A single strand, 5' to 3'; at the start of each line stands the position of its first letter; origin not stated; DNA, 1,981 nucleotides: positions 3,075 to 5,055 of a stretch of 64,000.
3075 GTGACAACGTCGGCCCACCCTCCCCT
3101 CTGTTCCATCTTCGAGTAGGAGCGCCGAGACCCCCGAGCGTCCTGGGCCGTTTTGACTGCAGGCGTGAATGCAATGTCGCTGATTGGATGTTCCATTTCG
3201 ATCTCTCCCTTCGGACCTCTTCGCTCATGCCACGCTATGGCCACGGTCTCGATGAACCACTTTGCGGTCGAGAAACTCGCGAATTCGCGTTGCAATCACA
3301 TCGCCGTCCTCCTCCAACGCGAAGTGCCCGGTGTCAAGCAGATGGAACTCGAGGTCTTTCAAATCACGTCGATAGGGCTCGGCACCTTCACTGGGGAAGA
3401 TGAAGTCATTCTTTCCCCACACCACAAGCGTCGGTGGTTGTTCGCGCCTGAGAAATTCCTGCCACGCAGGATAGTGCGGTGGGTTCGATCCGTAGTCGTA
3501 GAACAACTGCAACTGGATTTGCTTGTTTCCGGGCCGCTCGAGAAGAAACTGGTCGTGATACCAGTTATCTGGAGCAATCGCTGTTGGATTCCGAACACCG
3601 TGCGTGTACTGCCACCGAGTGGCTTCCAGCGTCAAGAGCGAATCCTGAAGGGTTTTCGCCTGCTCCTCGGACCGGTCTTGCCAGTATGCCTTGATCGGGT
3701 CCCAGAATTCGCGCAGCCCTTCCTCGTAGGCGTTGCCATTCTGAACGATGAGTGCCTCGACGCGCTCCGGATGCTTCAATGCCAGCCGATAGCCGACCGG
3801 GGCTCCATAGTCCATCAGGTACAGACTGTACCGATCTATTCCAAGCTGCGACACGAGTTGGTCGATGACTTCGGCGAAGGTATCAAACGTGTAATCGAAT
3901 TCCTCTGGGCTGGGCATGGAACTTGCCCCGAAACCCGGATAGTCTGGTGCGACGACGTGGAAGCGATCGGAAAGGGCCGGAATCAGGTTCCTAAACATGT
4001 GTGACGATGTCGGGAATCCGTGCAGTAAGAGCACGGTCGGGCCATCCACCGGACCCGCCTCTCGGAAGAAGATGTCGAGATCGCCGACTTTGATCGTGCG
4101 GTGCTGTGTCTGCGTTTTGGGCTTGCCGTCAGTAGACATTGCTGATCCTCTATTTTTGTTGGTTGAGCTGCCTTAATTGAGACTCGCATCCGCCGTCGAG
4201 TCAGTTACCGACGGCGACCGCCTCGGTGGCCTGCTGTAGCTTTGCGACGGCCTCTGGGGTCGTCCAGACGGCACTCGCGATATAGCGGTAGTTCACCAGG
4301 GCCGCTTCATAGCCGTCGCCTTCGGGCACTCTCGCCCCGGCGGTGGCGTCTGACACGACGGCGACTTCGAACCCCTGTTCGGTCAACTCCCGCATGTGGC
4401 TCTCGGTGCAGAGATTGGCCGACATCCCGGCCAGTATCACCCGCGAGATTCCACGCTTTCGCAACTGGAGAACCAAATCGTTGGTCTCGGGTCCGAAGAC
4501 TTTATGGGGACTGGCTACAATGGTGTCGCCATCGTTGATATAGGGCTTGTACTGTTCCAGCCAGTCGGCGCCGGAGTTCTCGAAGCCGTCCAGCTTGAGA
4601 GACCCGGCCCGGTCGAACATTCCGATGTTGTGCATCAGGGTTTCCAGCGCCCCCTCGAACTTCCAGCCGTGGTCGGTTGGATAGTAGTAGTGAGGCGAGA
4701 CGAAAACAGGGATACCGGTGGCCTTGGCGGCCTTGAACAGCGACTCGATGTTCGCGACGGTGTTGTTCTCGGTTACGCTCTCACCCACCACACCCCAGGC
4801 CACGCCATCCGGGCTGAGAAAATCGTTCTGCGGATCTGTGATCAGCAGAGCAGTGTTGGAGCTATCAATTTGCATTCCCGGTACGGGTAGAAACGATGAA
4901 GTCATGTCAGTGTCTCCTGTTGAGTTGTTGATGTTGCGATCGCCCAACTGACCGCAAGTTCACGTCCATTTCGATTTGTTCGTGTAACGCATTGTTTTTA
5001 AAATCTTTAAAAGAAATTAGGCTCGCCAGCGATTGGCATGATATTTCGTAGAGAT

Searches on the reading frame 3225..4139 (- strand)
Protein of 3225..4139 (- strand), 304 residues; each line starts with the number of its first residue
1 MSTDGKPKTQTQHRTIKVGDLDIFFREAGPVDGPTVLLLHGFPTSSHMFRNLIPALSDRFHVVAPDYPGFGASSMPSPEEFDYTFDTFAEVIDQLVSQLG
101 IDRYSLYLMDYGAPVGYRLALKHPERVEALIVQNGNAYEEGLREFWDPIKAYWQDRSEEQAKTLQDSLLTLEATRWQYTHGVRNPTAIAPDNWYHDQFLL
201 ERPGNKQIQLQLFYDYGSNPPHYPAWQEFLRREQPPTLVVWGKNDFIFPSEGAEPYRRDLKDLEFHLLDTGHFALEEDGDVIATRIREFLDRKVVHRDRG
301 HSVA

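Call 5: search_protein_families(library=pfam, proteins=[window:3225-4139:-])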
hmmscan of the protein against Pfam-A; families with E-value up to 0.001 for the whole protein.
window:3225-4139:- (304 aa): 4 families
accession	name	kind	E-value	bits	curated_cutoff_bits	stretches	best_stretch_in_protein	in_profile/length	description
PF00561.26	Abhydrolase_1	-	1.5e-37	130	25.8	1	34-278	1-244/245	alpha/beta hydrolase fold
PF12697.13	Abhydrolase_6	-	2.1e-18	68.2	26.3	1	36-283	1-215/217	Alpha/beta hydrolase family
PF12146.15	Hydrolase_4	-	1.8e-07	31.1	27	1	35-134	6-108/239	Serine aminopeptidase, S33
PF03096.20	Ndr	-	0.00033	19.9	23.3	1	55-146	51-143/283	Ndr family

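Call 22: search_protein_families(library=ncbifam, proteins=[window:3225-4139:-], max_evalue=0.00001)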
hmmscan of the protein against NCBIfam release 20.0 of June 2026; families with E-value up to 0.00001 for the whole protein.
window:3225-4139:- (304 aa): 23 families
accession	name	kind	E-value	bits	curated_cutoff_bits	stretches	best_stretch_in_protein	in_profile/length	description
NF002938.0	PRK03592.1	equivalog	9.3e-32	110.5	241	1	8-146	7-140/298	haloalkane dehalogenase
NF002043.0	PRK00870.1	subfamily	2.9e-28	99.2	265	1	18-292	31-300/302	haloalkane dehalogenase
NF002873.0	PRK03204.1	equivalog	9.6e-27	94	466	1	32-135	33-134/286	haloalkane dehalogenase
TIGR03056.1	bchO_mg_che_rel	equivalog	6.3e-23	81.2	172.55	1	13-135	8-128/278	alpha/beta fold hydrolase BchO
NF051488.1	bifunc_PcaDC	exception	7.7e-22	77.9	390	1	27-294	6-254/375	bifunctional 3-oxoadipate enol-lactonase/4-carboxymuconolactone decarboxylase PcaDC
NF045632.1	hydroxlase_HsaD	equivalog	8.1e-22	77.5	400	1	9-132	10-134/290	4,5:9,10-diseco-3-hydroxy-5,9,17-trioxoandrosta-1(10),2-diene-4-oate hydrolase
NF050089.1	i_nPHAscl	equivalog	6.4e-20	71.4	300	1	23-134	9-116/288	intracellular short-chain-length polyhydroxyalkanoate depolymerase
NF011457.0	PRK14875.1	equivalog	2.7e-19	69.4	307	1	8-130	107-226/372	acetoin dehydrogenase dihydrolipoyllysine-residue acetyltransferase subunit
TIGR02427.1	protocat_pcaD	equivalog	5.3e-18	65.3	255.85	1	23-147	2-123/251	3-oxoadipate enol-lactonase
NF004514.1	PRK05855.1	equivalog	2.5e-17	62.7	455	1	14-103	3-91/578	SDR family oxidoreductase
TIGR03695.1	menH_SHCHC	equivalog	5.2e-17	62.1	208.55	1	33-290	2-251/252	2-succinyl-6-hydroxy-2,4-cyclohexadiene-1-carboxylate synthase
TIGR03611.1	RutD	equivalog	7.4e-15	55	238.5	1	31-136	11-114/258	pyrimidine utilization protein D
NF051487.1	bifunc_PcaCD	exception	3.1e-14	52.9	430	1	10-147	147-284/413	bifunctional 4-carboxymuconolactone decarboxylase/3-oxoadipate enol-lactonase PcaCD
TIGR01738.1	bioH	equivalog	2.7e-12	46.9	206.95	1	34-133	5-96/245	pimeloyl-ACP methyl ester esterase BioH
TIGR01250.1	pro_imino_pep_2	subfamily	4.3e-11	42.9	167.65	1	14-135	5-129/288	proline iminopeptidase-family hydrolase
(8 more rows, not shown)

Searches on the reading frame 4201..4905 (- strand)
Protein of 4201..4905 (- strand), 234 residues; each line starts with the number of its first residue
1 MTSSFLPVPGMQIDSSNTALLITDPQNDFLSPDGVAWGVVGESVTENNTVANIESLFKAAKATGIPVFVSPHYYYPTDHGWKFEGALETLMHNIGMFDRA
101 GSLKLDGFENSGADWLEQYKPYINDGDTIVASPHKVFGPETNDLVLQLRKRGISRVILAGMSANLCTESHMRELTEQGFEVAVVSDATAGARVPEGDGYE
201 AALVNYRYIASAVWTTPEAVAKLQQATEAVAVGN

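Call 5: search_protein_families(library=pfam, proteins=[window:4201-4905:-])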
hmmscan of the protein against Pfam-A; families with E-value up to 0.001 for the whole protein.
window:4201-4905:- (234 aa): 1 family
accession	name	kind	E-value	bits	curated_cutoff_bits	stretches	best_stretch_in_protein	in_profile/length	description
PF00857.26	Isochorismatase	-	1.7e-28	100.3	27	1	18-216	1-173/175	Isochorismatase domain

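Call 19: find_encoding_contigs(protein=window:4201-4905:-, flank=3000, max_places=6)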
Protein window:4201-4905:- (234 aa): 4 contigs read that carry it; 3 places shown.
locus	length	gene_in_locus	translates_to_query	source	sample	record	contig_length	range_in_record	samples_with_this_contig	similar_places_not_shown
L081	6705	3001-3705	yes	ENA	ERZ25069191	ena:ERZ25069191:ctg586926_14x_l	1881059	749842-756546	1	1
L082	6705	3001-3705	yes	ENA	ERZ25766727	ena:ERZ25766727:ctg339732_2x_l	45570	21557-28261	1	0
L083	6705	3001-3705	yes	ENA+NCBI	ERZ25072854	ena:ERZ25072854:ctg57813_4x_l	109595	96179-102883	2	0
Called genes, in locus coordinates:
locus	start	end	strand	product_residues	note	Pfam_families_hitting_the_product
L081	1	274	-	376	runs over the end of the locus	PF00696:AA_kinase, PF01472:PUA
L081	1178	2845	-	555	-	PF01590:GAF, PF13185:GAF_2 (faint), PF00158:Sigma54_activat, PF14532:Sigma54_activ_2, PF00004:AAA (weak), PF07728:AAA_5 (weak), PF25601:AAA_lid_14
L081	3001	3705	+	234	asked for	PF00857:Isochorismatase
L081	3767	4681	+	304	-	PF00561:Abhydrolase_1, PF12146:Hydrolase_4 (weak), PF12697:Abhydrolase_6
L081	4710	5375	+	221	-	PF01243:PNPOx_N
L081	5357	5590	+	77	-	-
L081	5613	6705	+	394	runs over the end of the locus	PF13011:LZ_Tnp_IS481 (weak), PF13384:HTH_23, PF13518:HTH_28, PF13565:HTH_32, PF00665:rve, PF13683:rve_3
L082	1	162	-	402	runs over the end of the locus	PF00696:AA_kinase, PF01472:PUA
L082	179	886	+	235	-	-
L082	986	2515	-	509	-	PF01590:GAF, PF13185:GAF_2 (weak), PF00158:Sigma54_activat, PF14532:Sigma54_activ_2, PF00004:AAA (weak), PF07728:AAA_5 (weak), PF25601:AAA_lid_14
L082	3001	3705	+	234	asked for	PF00857:Isochorismatase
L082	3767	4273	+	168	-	PF00561:Abhydrolase_1, PF12146:Hydrolase_4 (weak), PF12697:Abhydrolase_6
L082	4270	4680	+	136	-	PF00561:Abhydrolase_1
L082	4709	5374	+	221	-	PF01243:PNPOx_N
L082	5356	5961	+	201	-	PF05163:DinB (weak), PF12867:DinB_2 (weak)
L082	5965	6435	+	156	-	PF01073:3Beta_HSD, PF01370:Epimerase, PF04321:RmlD_sub_bind, PF05368:NmrA, PF13460:NAD_binding_10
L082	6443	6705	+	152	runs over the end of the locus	PF01370:Epimerase (faint)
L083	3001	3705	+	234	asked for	PF00857:Isochorismatase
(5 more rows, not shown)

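Call 22: search_protein_families(library=ncbifam, proteins=[window:4201-4905:-, L082:5356-5961:+], max_evalue=0.00001)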
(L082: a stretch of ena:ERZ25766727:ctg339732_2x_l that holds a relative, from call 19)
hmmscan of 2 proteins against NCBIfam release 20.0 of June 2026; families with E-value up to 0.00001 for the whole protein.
window:4201-4905:- (234 aa): 4 families
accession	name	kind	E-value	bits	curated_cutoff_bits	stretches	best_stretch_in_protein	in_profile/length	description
NF050097.1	BiurAmidohydBiuH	equivalog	1.4e-12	47.6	370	1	12-191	13-189/221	biuret amidohydrolase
NF008517.0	PRK11440.1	equivalog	1.2e-10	41.7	195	1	142-192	110-160/188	hydrolase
TIGR03614.1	RutB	equivalog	1.2e-09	38.2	377.95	0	143-226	141-222/226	pyrimidine utilization protein B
NF008623.0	PRK11609.1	equivalog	2.7e-06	27.3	174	0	146-201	136-191/213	bifunctional nicotinamidase/pyrazinamidase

L082:5356-5961:+ (201 aa): 0 families

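Call 32: search_protein_families(library=pfam, proteins=[L082:5356-5961:+], max_evalue=0.001)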
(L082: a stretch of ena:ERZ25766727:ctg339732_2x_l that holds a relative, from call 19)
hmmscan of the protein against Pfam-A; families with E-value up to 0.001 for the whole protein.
L082:5356-5961:+ (201 aa): 2 families
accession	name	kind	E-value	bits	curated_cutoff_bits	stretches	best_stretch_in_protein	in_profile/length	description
PF05163.17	DinB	-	2e-07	31.5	23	1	13-141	15-145/165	DinB family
PF12867.12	DinB_2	-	1.7e-06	29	24.8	1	11-133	3-127/128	DinB superfamily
